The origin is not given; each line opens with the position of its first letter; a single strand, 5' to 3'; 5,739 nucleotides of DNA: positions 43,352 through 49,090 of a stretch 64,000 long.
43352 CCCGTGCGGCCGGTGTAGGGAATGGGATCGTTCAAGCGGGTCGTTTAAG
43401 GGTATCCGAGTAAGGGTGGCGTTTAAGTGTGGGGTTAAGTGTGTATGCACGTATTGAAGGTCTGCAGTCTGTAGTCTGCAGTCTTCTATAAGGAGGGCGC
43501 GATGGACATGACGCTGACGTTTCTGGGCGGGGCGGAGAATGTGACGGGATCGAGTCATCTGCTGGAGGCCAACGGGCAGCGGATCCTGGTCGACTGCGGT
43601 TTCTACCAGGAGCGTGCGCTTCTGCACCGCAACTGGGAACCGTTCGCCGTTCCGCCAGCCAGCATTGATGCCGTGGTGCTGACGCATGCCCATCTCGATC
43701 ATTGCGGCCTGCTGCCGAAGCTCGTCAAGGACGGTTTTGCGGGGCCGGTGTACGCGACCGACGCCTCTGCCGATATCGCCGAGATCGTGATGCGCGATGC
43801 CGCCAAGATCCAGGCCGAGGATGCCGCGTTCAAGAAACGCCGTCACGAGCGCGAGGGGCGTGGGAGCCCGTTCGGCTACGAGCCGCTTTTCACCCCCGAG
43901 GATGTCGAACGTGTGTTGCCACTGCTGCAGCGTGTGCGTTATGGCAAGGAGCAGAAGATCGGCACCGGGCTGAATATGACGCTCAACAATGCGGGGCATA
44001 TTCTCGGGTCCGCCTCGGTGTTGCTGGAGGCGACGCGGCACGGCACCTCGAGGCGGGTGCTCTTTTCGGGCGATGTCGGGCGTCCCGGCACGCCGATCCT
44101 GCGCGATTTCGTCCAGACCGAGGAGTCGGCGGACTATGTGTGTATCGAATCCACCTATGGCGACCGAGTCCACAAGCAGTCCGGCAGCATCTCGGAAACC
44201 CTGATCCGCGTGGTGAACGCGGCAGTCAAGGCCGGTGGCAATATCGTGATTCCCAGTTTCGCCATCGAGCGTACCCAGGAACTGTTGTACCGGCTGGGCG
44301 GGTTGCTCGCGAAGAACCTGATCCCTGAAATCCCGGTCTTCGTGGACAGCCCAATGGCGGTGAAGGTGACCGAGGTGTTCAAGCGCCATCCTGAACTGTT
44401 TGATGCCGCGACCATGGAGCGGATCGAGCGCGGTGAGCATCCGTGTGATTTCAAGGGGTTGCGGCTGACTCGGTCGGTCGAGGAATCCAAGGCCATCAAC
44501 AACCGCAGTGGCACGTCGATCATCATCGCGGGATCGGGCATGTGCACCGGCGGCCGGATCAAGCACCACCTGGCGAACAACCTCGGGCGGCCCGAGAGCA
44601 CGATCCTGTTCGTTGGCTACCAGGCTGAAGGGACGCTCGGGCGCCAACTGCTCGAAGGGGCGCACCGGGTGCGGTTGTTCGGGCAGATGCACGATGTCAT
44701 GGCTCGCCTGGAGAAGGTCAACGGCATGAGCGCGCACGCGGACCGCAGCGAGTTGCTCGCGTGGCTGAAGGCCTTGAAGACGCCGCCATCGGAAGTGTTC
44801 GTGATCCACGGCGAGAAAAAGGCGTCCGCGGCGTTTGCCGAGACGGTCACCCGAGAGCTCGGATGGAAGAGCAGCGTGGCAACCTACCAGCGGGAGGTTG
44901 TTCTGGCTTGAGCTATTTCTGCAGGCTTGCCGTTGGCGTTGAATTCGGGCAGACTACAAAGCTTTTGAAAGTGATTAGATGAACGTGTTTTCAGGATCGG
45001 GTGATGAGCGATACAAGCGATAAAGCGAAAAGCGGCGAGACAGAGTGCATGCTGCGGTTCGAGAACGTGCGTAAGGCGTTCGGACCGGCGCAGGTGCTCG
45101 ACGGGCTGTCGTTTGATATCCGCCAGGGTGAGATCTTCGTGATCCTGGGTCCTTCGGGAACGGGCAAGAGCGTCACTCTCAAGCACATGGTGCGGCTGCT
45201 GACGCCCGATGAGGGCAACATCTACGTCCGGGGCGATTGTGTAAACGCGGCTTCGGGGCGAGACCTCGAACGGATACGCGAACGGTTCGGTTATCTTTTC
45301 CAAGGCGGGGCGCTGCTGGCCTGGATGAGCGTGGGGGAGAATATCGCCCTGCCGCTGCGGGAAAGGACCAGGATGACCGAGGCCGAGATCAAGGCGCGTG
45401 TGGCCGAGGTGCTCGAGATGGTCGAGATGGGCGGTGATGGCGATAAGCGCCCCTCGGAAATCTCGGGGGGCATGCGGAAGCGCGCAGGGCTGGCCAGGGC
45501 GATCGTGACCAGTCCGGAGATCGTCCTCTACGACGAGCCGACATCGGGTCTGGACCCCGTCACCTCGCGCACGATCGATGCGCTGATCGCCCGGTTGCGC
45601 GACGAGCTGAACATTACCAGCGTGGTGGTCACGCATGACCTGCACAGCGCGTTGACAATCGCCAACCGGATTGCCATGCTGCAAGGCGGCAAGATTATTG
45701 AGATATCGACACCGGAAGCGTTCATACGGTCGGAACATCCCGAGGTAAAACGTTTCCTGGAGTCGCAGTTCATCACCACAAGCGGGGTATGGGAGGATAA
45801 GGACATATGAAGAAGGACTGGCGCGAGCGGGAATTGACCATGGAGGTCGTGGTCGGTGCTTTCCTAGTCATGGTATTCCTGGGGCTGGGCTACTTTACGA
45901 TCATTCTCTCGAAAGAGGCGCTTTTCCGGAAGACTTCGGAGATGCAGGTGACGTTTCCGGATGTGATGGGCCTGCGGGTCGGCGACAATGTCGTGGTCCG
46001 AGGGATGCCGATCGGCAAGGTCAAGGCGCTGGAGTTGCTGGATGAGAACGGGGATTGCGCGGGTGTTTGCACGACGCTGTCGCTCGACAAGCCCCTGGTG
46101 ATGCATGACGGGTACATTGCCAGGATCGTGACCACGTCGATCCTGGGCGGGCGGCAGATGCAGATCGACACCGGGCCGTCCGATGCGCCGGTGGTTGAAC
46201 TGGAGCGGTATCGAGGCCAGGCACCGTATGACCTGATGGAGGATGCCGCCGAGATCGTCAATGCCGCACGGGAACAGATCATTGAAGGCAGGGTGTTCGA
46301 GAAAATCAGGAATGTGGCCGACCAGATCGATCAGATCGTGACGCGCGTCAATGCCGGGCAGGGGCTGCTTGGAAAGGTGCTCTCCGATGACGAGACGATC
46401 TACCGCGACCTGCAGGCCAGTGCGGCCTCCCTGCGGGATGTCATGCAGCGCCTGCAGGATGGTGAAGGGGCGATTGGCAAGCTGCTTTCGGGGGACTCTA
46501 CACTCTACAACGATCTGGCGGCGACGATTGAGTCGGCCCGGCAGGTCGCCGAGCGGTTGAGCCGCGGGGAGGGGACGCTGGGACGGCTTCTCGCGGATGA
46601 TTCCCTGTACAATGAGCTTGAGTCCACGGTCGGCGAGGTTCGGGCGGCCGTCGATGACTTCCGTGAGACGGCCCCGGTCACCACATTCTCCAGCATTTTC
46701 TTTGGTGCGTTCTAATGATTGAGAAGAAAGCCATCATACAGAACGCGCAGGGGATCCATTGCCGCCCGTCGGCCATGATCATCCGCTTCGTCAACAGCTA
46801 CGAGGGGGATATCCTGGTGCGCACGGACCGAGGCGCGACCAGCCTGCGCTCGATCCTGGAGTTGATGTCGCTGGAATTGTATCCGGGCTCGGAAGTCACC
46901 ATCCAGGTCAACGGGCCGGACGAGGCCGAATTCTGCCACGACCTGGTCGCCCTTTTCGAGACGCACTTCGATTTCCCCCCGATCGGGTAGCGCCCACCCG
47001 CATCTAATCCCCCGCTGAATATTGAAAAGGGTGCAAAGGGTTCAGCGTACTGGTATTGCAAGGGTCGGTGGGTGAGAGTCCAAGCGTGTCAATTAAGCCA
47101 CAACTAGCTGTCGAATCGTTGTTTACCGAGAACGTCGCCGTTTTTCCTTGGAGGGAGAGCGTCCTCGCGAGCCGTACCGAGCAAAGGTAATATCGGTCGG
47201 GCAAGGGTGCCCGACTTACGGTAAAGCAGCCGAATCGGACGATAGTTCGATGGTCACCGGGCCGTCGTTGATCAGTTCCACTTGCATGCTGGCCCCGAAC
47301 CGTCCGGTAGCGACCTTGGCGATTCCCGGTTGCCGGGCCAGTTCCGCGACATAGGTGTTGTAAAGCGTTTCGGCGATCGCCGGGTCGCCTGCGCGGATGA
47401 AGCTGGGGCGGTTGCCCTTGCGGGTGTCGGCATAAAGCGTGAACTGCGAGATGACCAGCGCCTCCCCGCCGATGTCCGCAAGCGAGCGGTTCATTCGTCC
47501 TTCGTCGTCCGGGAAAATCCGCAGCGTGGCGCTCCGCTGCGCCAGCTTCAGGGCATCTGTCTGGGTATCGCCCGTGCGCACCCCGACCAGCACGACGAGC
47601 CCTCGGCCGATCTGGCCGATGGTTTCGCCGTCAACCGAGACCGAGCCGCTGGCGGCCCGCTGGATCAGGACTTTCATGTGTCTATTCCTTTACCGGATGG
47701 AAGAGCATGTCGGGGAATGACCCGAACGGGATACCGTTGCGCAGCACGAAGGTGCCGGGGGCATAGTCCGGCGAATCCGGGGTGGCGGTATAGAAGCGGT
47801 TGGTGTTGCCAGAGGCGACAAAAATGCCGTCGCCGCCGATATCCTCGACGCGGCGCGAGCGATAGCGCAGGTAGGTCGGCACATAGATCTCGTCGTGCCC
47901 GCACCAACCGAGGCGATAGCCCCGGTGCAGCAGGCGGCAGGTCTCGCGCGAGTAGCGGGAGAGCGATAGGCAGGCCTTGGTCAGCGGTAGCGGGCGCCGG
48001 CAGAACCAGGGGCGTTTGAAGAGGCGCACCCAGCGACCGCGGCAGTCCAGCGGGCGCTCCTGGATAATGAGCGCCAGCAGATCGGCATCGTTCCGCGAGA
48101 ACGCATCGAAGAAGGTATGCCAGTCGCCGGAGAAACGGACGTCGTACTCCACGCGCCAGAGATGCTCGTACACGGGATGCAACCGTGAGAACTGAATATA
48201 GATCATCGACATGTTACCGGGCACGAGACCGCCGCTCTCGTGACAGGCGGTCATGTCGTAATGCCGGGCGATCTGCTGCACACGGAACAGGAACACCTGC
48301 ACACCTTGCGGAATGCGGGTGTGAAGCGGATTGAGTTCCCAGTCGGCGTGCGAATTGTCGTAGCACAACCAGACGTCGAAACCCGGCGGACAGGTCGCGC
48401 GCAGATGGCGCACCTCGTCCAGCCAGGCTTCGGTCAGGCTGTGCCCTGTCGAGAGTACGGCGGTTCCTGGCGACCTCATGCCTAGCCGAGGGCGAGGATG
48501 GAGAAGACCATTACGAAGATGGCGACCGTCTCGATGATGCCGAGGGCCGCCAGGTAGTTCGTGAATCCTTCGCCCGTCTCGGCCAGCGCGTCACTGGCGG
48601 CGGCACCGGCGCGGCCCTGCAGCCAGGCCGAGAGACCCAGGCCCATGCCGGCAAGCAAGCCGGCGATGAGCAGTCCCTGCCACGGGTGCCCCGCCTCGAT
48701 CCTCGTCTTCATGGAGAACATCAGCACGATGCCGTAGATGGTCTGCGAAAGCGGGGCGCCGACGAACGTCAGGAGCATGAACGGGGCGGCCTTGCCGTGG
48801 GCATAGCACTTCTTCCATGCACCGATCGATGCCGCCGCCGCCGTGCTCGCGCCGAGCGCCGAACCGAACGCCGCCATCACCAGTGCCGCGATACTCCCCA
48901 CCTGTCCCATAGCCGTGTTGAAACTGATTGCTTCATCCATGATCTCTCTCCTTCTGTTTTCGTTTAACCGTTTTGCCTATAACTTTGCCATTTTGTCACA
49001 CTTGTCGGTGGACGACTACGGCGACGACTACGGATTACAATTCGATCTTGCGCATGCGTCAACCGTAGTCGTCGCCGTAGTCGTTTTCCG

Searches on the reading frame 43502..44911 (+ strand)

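Call 50: search_protein_families(library=pfam, proteins=[window:43502-44911:+], max_evalue=0.001)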
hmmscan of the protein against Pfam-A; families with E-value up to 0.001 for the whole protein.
window:43502-44911:+ (469 aa): 7 families
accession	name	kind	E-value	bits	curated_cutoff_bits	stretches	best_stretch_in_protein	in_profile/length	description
PF10996.14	Beta-Casp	-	4.2e-42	143.9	27.7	1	258-383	1-120/120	Beta-Casp domain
PF07521.17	RMMBL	-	3e-18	66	21.6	1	398-458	3-61/63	Zn-dependent metallo-hydrolase RNA specificity domain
PF00753.33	Lactamase_B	-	5.5e-15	56.3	22.7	1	16-203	6-161/196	Metallo-beta-lactamase superfamily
PF16661.11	Lactamase_B_6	-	6.1e-11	42.5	27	1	20-172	1-146/193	Metallo-beta-lactamase superfamily domain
PF12706.13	Lactamase_B_2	-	5.7e-10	39.6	27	1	27-94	2-71/200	Beta-lactamase superfamily domain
PF23023.1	Anti-Pycsar_Apyc1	-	7.2e-05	22.8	50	1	17-70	21-69/250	Anti-Pycsar protein Apyc1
PF13483.12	Lactamase_B_3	-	8.2e-05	23.1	24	1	15-70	6-52/160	Beta-lactamase superfamily domain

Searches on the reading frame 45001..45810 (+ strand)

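Call 50: search_protein_families(library=pfam, proteins=[window:45001-45810:+], max_evalue=0.001)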
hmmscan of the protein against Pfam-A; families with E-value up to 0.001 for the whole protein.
window:45001-45810:+ (269 aa): 5 families
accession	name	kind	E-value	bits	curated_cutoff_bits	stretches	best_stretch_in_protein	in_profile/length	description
PF00005.33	ABC_tran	-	3.3e-31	109.1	25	1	33-182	1-137/137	ABC transporter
PF13304.12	AAA_21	-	1.1e-05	26.1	27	0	110-212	208-298/304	AAA domain, putative AbiEii toxin, Type IV TA system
PF13191.12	AAA_16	-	3.5e-05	24.8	32.6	1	41-92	20-73/167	AAA ATPase domain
PF13401.12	AAA_22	-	0.00027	21.7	27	1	42-97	4-55/130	AAA domain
PF00437.27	T2SSE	-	0.0006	19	24.9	1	45-82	144-181/370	Type II/IV secretion system protein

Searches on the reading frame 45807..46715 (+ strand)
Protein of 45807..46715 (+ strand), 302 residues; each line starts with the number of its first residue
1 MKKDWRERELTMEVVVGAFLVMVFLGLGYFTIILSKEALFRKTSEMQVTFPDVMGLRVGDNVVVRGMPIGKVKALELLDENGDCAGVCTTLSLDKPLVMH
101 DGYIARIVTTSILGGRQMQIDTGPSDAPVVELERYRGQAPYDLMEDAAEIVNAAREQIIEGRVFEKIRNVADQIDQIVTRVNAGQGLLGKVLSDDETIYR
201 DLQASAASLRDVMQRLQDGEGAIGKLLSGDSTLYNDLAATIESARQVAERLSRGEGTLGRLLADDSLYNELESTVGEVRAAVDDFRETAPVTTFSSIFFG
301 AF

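Call 50: search_protein_families(library=pfam, proteins=[window:45807-46715:+], max_evalue=0.001)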
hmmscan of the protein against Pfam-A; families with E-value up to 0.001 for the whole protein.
window:45807-46715:+ (302 aa): 1 family
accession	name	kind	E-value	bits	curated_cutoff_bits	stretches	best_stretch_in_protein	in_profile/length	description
PF02470.25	MlaD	-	3.1e-13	50.2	25.1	1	43-123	2-81/81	MlaD protein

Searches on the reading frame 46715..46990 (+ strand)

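Call 50: search_protein_families(library=pfam, proteins=[window:46715-46990:+], max_evalue=0.001)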
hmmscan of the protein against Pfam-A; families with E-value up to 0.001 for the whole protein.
window:46715-46990:+ (91 aa): 1 family
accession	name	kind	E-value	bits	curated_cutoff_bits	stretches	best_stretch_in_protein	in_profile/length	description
PF00381.24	PTS-HPr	-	4.7e-20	71.9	23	1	2-82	1-80/81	PTS HPr component phosphorylation site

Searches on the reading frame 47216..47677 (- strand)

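Call 50: search_protein_families(library=pfam, proteins=[window:47216-47677:-], max_evalue=0.001)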
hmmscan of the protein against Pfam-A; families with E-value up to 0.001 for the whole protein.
window:47216-47677:- (153 aa): 1 family
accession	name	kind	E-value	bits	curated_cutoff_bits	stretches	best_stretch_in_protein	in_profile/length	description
PF02580.21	Tyr_Deacylase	-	1.4e-54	184.7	25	1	2-145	1-143/144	D-Tyr-tRNA(Tyr) deacylase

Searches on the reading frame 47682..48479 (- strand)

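Call 50: search_protein_families(library=pfam, proteins=[window:47682-48479:-], max_evalue=0.001)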
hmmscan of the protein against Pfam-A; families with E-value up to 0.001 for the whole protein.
window:47682-48479:- (265 aa): 1 family
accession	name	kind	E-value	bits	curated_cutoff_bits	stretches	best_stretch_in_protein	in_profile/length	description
PF11885.13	DUF3405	-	1.8e-07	30.7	25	1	63-128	172-236/493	Protein of unknown function (DUF3405)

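Call 58: search_protein_families(library=pfam, proteins=[window:47682-48479:-], max_evalue=0.01)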
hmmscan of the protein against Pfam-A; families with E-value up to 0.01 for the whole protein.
window:47682-48479:- (265 aa): 1 family
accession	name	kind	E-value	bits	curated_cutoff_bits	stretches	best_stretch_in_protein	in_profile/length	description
PF11885.13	DUF3405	-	1.8e-07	30.7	25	1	63-128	172-236/493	Protein of unknown function (DUF3405)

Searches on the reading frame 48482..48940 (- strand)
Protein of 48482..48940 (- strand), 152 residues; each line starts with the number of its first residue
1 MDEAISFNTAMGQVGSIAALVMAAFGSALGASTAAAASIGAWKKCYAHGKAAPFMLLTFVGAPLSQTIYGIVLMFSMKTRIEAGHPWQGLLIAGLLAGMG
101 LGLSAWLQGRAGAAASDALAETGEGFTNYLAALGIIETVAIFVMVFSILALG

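Call 50: search_protein_families(library=pfam, proteins=[window:48482-48940:-], max_evalue=0.001)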
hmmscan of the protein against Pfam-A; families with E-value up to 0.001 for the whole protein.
window:48482-48940:- (152 aa): 1 family
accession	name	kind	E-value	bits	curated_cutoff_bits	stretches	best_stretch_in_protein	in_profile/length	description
PF00137.26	ATP-synt_C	-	1e-09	38.9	24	1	92-149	2-59/60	ATP synthase subunit C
